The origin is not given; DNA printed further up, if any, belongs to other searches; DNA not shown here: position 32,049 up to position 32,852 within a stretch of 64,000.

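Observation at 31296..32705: SPFH paralog 1 fuses a membrane-hairpin SPFH domain to a domain typical of Mrr-type restriction-enzyme N-termini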

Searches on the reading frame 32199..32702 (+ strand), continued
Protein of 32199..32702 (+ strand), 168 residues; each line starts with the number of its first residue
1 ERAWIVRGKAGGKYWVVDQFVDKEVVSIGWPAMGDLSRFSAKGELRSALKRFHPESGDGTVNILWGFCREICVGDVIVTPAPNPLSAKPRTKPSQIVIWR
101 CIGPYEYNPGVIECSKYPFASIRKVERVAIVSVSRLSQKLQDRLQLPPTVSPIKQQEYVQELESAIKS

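Call 72: search_protein_families(library=pfam, proteins=[P0014, P0034, P0028, P0055, P0120, P0148, P0040, P0042, P0024, P0012], max_evalue=0.001)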
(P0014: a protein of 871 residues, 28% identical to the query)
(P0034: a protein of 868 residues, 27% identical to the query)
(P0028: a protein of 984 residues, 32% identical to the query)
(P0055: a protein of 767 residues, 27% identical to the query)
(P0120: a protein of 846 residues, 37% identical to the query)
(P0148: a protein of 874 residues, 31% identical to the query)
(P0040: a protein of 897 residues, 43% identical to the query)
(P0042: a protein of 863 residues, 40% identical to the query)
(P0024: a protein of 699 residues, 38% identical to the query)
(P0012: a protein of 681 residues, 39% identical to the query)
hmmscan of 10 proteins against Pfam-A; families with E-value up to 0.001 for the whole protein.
P0014 (871 aa): 6 families
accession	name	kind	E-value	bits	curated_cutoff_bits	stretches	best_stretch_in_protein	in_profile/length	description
PF07728.20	AAA_5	-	6.9e-26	91.3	22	1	611-766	1-139/139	AAA domain (dynein-related subfamily)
PF13401.12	AAA_22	-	4.6e-06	27.4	27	1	608-712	4-107/130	AAA domain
PF20720.3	nSTAND3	-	8.9e-06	25.9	27.2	1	593-661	1-62/155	Novel STAND NTPase 3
PF01078.27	Mg_chelatase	-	0.00015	21.7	20.3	1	610-649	23-62/207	Magnesium chelatase, subunit ChlI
PF01695.23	IstB_IS21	-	0.00017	21.6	24.1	1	606-640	89-120/238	IstB-like ATP binding protein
PF13191.12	AAA_16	-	0.00072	20.5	32.6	0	598-650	11-63/167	AAA ATPase domain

P0034 (868 aa): 4 families
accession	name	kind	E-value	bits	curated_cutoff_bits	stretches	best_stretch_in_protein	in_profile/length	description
PF07728.20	AAA_5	-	6.9e-25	88.1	22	1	614-765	1-139/139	AAA domain (dynein-related subfamily)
PF20720.3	nSTAND3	-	2.4e-07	31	27.2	1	596-640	1-45/155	Novel STAND NTPase 3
PF13173.12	AAA_14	-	0.0007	20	27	0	612-701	2-73/129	AAA domain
PF01695.23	IstB_IS21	-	0.00071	19.6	24.1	0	607-646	87-124/238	IstB-like ATP binding protein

P0028 (984 aa): 6 families
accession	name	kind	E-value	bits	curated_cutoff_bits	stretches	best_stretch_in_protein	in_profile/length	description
PF07728.20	AAA_5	-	3e-26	92.5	22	1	728-879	1-139/139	AAA domain (dynein-related subfamily)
PF20720.3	nSTAND3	-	9.7e-08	32.3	27.2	1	710-773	1-57/155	Novel STAND NTPase 3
PF13173.12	AAA_14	-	5.5e-07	30.1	27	1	727-815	3-73/129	AAA domain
PF04851.21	ResIII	-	6.6e-05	23.3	22.5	1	724-833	21-119/164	Type III restriction enzyme, res subunit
PF00004.35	AAA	-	0.00045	21.1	21.2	0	730-881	2-125/131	ATPase family associated with various cellular activities (AAA)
PF00910.28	RNA_helicase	-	0.00063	20.6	21.5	0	730-760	2-35/105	RNA helicase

P0055 (767 aa): 2 families
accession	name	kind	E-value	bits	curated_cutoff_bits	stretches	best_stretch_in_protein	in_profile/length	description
PF01878.24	EVE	-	1.7e-07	31.8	23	1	551-625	2-73/145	EVE domain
PF20720.3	nSTAND3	-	5.4e-06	26.6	27.2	1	711-756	1-46/155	Novel STAND NTPase 3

P0120 (846 aa): 2 families
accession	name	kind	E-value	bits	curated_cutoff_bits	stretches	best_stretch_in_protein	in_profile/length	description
PF07728.20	AAA_5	-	1.5e-23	83.8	22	1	591-742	1-139/139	AAA domain (dynein-related subfamily)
PF20720.3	nSTAND3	-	3.1e-06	27.4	27.2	1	573-618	1-46/155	Novel STAND NTPase 3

P0148 (874 aa): 9 families
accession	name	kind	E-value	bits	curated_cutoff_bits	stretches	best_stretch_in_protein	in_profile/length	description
PF07728.20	AAA_5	-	2.7e-22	79.7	22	1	597-747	2-139/139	AAA domain (dynein-related subfamily)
PF00004.35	AAA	-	2.2e-09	38.3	21.2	1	597-748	1-124/131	ATPase family associated with various cellular activities (AAA)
PF14338.12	Mrr_N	-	5.8e-07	30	29.5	1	175-254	5-86/87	Mrr N-terminal domain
PF13401.12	AAA_22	-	1.7e-06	28.8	27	1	594-704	5-115/130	AAA domain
PF13481.12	AAA_25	-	4.8e-06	26.8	27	1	587-625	26-63/195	AAA domain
PF07726.17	AAA_3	-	6.2e-05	23.3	27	1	597-734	2-115/131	ATPase family associated with various cellular activities (AAA)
PF20720.3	nSTAND3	-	6.3e-05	23.2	27.2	1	582-623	5-46/155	Novel STAND NTPase 3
PF13191.12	AAA_16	-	7.7e-05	23.7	32.6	1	585-637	10-68/167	AAA ATPase domain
PF13604.12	AAA_30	-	0.00089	19.5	27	0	588-626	11-49/191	AAA domain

P0040 (897 aa): 8 families
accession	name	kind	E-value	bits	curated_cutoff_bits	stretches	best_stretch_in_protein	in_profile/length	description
PF07728.20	AAA_5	-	1.5e-16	61.1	22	2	694-791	54-139/139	AAA domain (dynein-related subfamily)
PF20720.3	nSTAND3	-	7.2e-07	29.5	27.2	1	486-529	3-46/155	Novel STAND NTPase 3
PF06068.19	TIP49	-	1.8e-06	27.8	23.8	0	490-539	40-86/347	TIP49 P-loop domain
PF00004.35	AAA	-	1.4e-05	26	21.2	1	503-534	1-27/131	ATPase family associated with various cellular activities (AAA)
PF13173.12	AAA_14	-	0.00031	21.2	27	0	501-536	3-37/129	AAA domain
PF13245.12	AAA_19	-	0.00032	21.3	25.1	0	498-528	9-39/134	AAA domain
PF13401.12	AAA_22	-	0.00066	20.4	27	0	503-548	8-53/130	AAA domain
PF24883.2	NPHP3_N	-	0.00091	19.9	24.8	0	492-536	14-58/164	Nephrocystin 3, N-terminal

P0042 (863 aa): 10 families
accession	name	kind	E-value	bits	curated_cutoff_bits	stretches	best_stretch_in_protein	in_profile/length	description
PF07728.20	AAA_5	-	8.9e-23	81.3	22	1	560-710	2-139/139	AAA domain (dynein-related subfamily)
PF14338.12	Mrr_N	-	5.5e-17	62.1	29.5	1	34-114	4-84/87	Mrr N-terminal domain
PF00004.35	AAA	-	1.9e-10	41.7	21.2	1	560-715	1-128/131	ATPase family associated with various cellular activities (AAA)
PF13401.12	AAA_22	-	2.5e-10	41.2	27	1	556-664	4-109/130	AAA domain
PF20720.3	nSTAND3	-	1.3e-06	28.6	27.2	1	542-586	2-46/155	Novel STAND NTPase 3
PF13191.12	AAA_16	-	1.4e-05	26.1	32.6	1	558-585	25-52/167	AAA ATPase domain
PF13481.12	AAA_25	-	6.8e-05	23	27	1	542-582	17-58/195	AAA domain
PF02562.22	PhoH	-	0.00021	21.3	27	1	550-598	12-60/205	PhoH-like protein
PF12775.13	AAA_7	-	0.00033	20.7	25.8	1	553-601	29-77/181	P-loop containing dynein motor region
PF00910.28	RNA_helicase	-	0.00063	20.6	21.5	0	560-607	1-48/105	RNA helicase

P0024 (699 aa): 6 families
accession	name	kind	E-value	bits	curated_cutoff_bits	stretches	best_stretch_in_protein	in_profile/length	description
PF07728.20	AAA_5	-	1.5e-22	80.6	22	1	427-579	2-139/139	AAA domain (dynein-related subfamily)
PF00004.35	AAA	-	2.2e-06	28.6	21.2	1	427-579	1-123/131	ATPase family associated with various cellular activities (AAA)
PF13401.12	AAA_22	-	3.5e-06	27.8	27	1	427-532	8-110/130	AAA domain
PF20720.3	nSTAND3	-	2.7e-05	24.4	27.2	1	408-455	1-48/155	Novel STAND NTPase 3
PF13191.12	AAA_16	-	0.00028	21.9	32.6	1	422-480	22-81/167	AAA ATPase domain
PF13238.12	AAA_18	-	0.00031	21.7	29.4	1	427-515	1-81/128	AAA domain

P0012 (681 aa): 5 families
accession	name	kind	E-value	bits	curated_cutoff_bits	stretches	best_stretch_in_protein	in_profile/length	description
PF07728.20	AAA_5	-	2.3e-26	92.9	22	1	420-575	1-139/139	AAA domain (dynein-related subfamily)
PF13401.12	AAA_22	-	1.4e-06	29.1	27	1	418-521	5-107/130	AAA domain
PF20720.3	nSTAND3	-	3.7e-06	27.1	27.2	1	402-446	1-44/155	Novel STAND NTPase 3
PF00004.35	AAA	-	2.1e-05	25.4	21.2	1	421-576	1-124/131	ATPase family associated with various cellular activities (AAA)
PF13191.12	AAA_16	-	0.00022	22.2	32.6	0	416-445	22-51/167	AAA ATPase domain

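Call 79: fold_search(model_id=the predicted structure, library=pdb)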
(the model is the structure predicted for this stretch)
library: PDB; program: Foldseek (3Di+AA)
matches with E <= 10: 292; with E <= 0.001: 6
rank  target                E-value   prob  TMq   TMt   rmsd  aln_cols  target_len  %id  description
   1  1wmm                  7.4e-05  1.00  0.53  0.61   6.0       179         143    9  Crystal structure of PH1033 from Pyrococcus horikoshii Ot3 (released 2005-08-23)
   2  2hd9                  2.8e-04  1.00  0.51  0.58   6.0       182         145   10  Crystal structure of PH1033 from Pyrococcus horikoshii OT3 (released 2006-12-20)
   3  2p5d                  3.0e-04  1.00  0.51  0.58   5.1       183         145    8  Crystal structure of MJECL36 from Methanocaldococcus jannaschii DSM 2661 (released 2007-09-18)
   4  4rdn_B                5.3e-04  1.00  0.49  0.54   8.7       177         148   10  Structure of YTH-YTHDF2 in complex with m6A (released 2014-12-24)
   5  4rdo_C                8.4e-04  1.00  0.47  0.52   8.5       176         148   11  Structure of YTH-YTHDF2 in the free state (released 2014-12-24)
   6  4rdo_E                8.9e-04  1.00  0.49  0.57   8.4       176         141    9  Structure of YTH-YTHDF2 in the free state (released 2014-12-24)
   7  4rdo_D                1.1e-03  1.00  0.48  0.54   8.7       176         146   10  Structure of YTH-YTHDF2 in the free state (released 2014-12-24)
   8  7r5w_A                1.1e-03  1.00  0.46  0.50   8.5       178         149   11  Crystal structure of YTHDF2 with compound YLI_DF_029 (released 2022-03-16)
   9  4wqn_A                1.1e-03  1.00  0.47  0.52   8.7       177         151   10  Crystal structure of N6-methyladenosine RNA reader YTHDF2 (released 2014-11-19)
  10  7z8w_A                1.1e-03  1.00  0.47  0.54   8.4       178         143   10  Crystal structure of YTHDF2 with compound YLI_DC1_018 (released 2022-03-30)
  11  6yl9_A                1.3e-03  1.00  0.44  0.46   7.7       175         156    8  Crystal structure of YTHDC1 with compound DHU_DC1_085 (released 2020-07-15)
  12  4rdo_B                1.5e-03  1.00  0.48  0.54   8.6       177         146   10  Structure of YTH-YTHDF2 in the free state (released 2014-12-24)
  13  7z93_A                1.5e-03  1.00  0.47  0.52   8.4       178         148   10  Crystal structure of YTHDF2 with compound YLI_DF_022 (released 2022-03-30)
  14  4rdn_A                1.6e-03  1.00  0.46  0.51   8.6       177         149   10  Structure of YTH-YTHDF2 in complex with m6A (released 2014-12-24)
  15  7z8w_B                1.7e-03  1.00  0.48  0.52   8.6       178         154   11  Crystal structure of YTHDF2 with compound YLI_DC1_018 (released 2022-03-30)
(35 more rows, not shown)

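Call 83: fold_search(model_id=the predicted structure, library=viral)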
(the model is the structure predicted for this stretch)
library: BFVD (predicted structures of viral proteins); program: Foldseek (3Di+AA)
matches with E <= 10: 398; with E <= 0.001: 2
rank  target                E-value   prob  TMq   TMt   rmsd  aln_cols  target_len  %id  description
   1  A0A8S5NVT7            3.7e-10  1.00  0.77  0.40   3.4       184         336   18  Uncharacterized protein [Myoviridae sp. ctEBR14]
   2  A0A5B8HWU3            2.5e-04  1.00  0.51  0.45   7.7       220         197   12  Uncharacterized protein [Mimiviridae sp. ChoanoV1]
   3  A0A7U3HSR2            7.8e-03  0.95  0.43  0.43   7.1       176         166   11  (no name in the UniProt tables at hand)
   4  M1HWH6                9.4e-03  0.93  0.42  0.47   5.9       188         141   10  (no name in the UniProt tables at hand)
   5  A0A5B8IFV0            1.5e-02  0.92  0.39  0.31   8.0       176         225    7  Uncharacterized protein [Mimiviridae sp. ChoanoV1]
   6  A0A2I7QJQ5            4.4e-02  0.57  0.24  0.29   9.1       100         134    9  (no name in the UniProt tables at hand)
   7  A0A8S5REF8            1.1e-01  0.28  0.25  0.25   9.9       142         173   10  Uncharacterized protein [virus sp. ctx9V1]
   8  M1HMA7                1.1e-01  0.35  0.35  0.25  14.2       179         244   12  (no name in the UniProt tables at hand)
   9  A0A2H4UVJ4            1.3e-01  0.47  0.40  0.25  10.8       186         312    8  EVE domain-containing protein [Bodo saltans virus]
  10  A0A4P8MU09            1.4e-01  0.28  0.20  0.24   6.6        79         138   13  ASCH domain-containing protein [Shigella phage DS8]
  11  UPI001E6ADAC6         1.5e-01  0.23  0.29  0.27   7.7       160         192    6  (no name look-up for this kind of identifier)
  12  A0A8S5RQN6            1.5e-01  0.06  0.14  0.15  16.1       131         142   16  Uncharacterized protein [Ackermannviridae sp.]
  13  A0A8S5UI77            1.8e-01  0.51  0.25  0.36   7.1        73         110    8  Activating signal cointegrator [Myoviridae sp. ctu2j3]
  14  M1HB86                2.3e-01  0.51  0.43  0.43   5.8       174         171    7  (no name in the UniProt tables at hand)
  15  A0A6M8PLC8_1          2.3e-01  0.09  0.19  0.06  10.9       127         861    6  (no name in the UniProt tables at hand)
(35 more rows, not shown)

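Call 84: search_protein_families(library=padloc, proteins=[P0151, P0009, P0007, P0022, P0044, P0101, P0002], max_evalue=0.001)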
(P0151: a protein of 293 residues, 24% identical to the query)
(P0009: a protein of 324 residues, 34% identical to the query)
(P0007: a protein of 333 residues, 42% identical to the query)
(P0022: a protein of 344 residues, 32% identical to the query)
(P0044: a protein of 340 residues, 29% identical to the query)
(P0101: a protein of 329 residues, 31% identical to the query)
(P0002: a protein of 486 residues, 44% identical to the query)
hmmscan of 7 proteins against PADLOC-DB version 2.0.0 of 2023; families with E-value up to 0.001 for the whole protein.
P0151 (293 aa): 7 families
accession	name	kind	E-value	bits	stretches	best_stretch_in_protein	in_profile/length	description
PDLC04819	PDC-S02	-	1.4e-69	232.9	1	4-276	1-277/334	-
PDLC04815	PDC-S02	-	8.8e-46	154.8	1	8-266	3-275/346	-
PDLC04806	PDC-S02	-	9.4e-43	144.7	1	6-278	2-271/324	-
PDLC04824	PDC-S02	-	8.3e-18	62.6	1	6-176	2-176/308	-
PDLC03448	REase_II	-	4.3e-16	56.2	1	26-175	282-432/857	Type II restriction enzyme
PDLC04799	PDC-S02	-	2e-11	41.6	1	67-162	69-162/308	-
PDLC04796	PDC-S02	-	0.0004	17.4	1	179-254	226-301/390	-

P0009 (324 aa): 11 families
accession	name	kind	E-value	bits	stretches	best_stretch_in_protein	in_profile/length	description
PDLC04806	PDC-S02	-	1.2e-68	229.8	1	4-320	3-321/324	-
PDLC04819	PDC-S02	-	3e-55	185.8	2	1-158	1-159/334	-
PDLC04815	PDC-S02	-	1.8e-34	117.6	2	5-148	3-147/346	-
PDLC04824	PDC-S02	-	1.4e-22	78.3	1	3-159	3-162/308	-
PDLC04796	PDC-S02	-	2.6e-20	70.7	1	176-299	237-358/390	-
PDLC04799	PDC-S02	-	4.6e-16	56.8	1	7-161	7-164/308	-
PDLC03657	mREase_IV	-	1.3e-08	32.5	1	170-298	160-291/317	Type IV methyl-directed restriction enzyme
PDLC03448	REase_II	-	9e-08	28.7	1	23-156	283-417/857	Type II restriction enzyme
PDLC03206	mREase_II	-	4.2e-05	20.2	1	204-305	302-403/434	Type II methyl-directed restriction enzyme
PDLC00631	ZorD1|ZorD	-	0.00064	15.6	1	179-232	945-997/1071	"SWI2/SNF2 helicase, Mrr-like nuclease"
PDLC03203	mREase_II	-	0.0007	16.9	1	181-298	251-371/393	Type II methyl-directed restriction enzyme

P0007 (333 aa): 9 families
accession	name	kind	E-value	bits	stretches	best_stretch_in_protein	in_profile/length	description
PDLC04819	PDC-S02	-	7.4e-101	335.7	1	6-332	4-330/334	-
PDLC04815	PDC-S02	-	4.4e-64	215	1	7-330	3-340/346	-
PDLC04806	PDC-S02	-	1.1e-53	180.6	1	6-330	3-322/324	-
PDLC04824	PDC-S02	-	3.8e-23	80.1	1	6-168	3-170/308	-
PDLC04796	PDC-S02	-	1.3e-17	61.9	1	178-316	226-365/390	-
PDLC03657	mREase_IV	-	1.8e-12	45.2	1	178-312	156-295/317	Type IV methyl-directed restriction enzyme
PDLC04799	PDC-S02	-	4.2e-11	40.5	1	68-162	71-163/308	-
PDLC03448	REase_II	-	2.5e-10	37.1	1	26-167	283-428/857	Type II restriction enzyme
PDLC00631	ZorD1|ZorD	-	5.6e-06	22.4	1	177-265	930-1013/1071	"SWI2/SNF2 helicase, Mrr-like nuclease"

P0022 (344 aa): 8 families
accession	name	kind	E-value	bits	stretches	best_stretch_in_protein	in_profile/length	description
PDLC04815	PDC-S02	-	3.1e-116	386.5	1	1-342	1-342/346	-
PDLC04819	PDC-S02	-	1.6e-59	199.9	1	2-341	4-329/334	-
PDLC04806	PDC-S02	-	3.7e-28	96.7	1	2-340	3-322/324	-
PDLC04824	PDC-S02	-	2.3e-13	48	1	38-157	45-158/308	-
PDLC03448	REase_II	-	3.1e-11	40.1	1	13-145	274-406/857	Type II restriction enzyme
PDLC04799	PDC-S02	-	5.9e-08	30.2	1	40-153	47-157/308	-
PDLC04796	PDC-S02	-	7e-06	23.2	1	204-293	242-331/390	-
PDLC03663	mREase_IV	-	1.8e-05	21.6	1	209-291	416-497/544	Type IV methyl-directed restriction enzyme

P0044 (340 aa): 4 families
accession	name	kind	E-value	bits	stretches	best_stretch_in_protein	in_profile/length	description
PDLC04815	PDC-S02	-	3.4e-43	146.3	1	2-171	2-171/346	-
PDLC04819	PDC-S02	-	9e-24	82.3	1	3-161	5-161/334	-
PDLC04806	PDC-S02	-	1.4e-13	48.8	1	2-147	3-151/324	-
PDLC04824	PDC-S02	-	1.2e-11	42.4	1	3-166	4-168/308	-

P0101 (329 aa): 11 families
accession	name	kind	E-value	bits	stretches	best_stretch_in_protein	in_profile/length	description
PDLC04819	PDC-S02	-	8.2e-101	335.5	1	1-325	1-331/334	-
PDLC04815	PDC-S02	-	4.6e-63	211.6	1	5-324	2-342/346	-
PDLC04806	PDC-S02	-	6.3e-48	161.7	1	5-322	3-322/324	-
PDLC04824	PDC-S02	-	6.2e-21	72.9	1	16-159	16-163/308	-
PDLC04799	PDC-S02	-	2.5e-17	61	1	40-155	42-159/308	-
PDLC03448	REase_II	-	3.8e-16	56.4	1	23-154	283-416/857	Type II restriction enzyme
PDLC04796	PDC-S02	-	7.7e-11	39.5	1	177-304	231-361/390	-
PDLC03657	mREase_IV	-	2.2e-09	35.1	1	171-303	154-294/317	Type IV methyl-directed restriction enzyme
PDLC04816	PDC-S02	-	5.3e-07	27.5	1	15-154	18-153/299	-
PDLC00631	ZorD1|ZorD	-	6.4e-06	22.2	1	178-303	937-1063/1071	"SWI2/SNF2 helicase, Mrr-like nuclease"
PDLC04292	PDC-M02A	-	0.00099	17.1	0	198-252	15-70/169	-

P0002 (486 aa): 12 families
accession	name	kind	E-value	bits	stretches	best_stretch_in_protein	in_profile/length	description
PDLC04819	PDC-S02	-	3.5e-33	113.2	1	2-161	4-163/334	-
PDLC04815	PDC-S02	-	5.8e-28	96.2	1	1-159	1-161/346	-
PDLC03448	REase_II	-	6.1e-26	88.8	3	208-270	446-510/857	Type II restriction enzyme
PDLC04806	PDC-S02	-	6.5e-24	82.8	1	3-151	4-155/324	-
PDLC04824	PDC-S02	-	2.4e-19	67.7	1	3-159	4-163/308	-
PDLC03547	REase_II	-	3.6e-18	63.5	1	200-315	256-373/585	Type II restriction enzyme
PDLC04799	PDC-S02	-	3e-12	44.3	1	43-158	50-162/308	-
PDLC04140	mad8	-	3.1e-07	28.2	1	197-275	16-70/314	mads_8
PDLC02196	IetA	-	6.1e-07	27.2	1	203-234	117-148/374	-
PDLC02195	IetA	-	5.8e-06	23.9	1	179-234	107-163/395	-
PDLC04816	PDC-S02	-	0.0002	19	1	10-146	13-144/299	-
PDLC04232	IetA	-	0.00071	17.1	0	204-233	112-141/330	-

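Call 93: find_encoding_contigs(protein=P0023, flank=9000, max_places=3)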
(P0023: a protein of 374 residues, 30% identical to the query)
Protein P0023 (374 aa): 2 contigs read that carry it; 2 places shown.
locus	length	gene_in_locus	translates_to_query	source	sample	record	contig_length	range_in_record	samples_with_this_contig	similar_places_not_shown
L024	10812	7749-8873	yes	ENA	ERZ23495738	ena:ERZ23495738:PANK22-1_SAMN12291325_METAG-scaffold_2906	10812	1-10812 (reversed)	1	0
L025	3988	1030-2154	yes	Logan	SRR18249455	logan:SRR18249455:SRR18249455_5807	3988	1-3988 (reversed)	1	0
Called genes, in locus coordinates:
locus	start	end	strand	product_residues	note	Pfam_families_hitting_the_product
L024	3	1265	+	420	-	?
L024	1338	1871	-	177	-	-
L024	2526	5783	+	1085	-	PF13620:CarboxypepD_reg, PF13715:CarbopepD_reg_2 (weak), PF25183:OMP_b-brl_4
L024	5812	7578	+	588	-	PF00860:Xan_ur_permease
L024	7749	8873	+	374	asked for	PF18731:HEPN_Swt1, PF28530:DUF8426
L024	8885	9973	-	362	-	PF02129:Peptidase_S15 (faint), PF00036:EF-hand_1 (faint), PF13202:EF-hand_5 (faint), PF13405:EF-hand_6 (faint), PF00135:COesterase, PF20434:BD-FAE, PF07859:Abhydrolase_3, PF00326:Peptidase_S9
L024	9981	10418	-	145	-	PF00293:NUDIX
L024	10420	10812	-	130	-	?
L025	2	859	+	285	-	?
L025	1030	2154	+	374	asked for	PF18731:HEPN_Swt1, PF28530:DUF8426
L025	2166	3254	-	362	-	PF02129:Peptidase_S15 (faint), PF00036:EF-hand_1 (faint), PF13202:EF-hand_5 (faint), PF13405:EF-hand_6 (faint), PF00135:COesterase, PF20434:BD-FAE, PF07859:Abhydrolase_3, PF00326:Peptidase_S9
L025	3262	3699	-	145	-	PF00293:NUDIX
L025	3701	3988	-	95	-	?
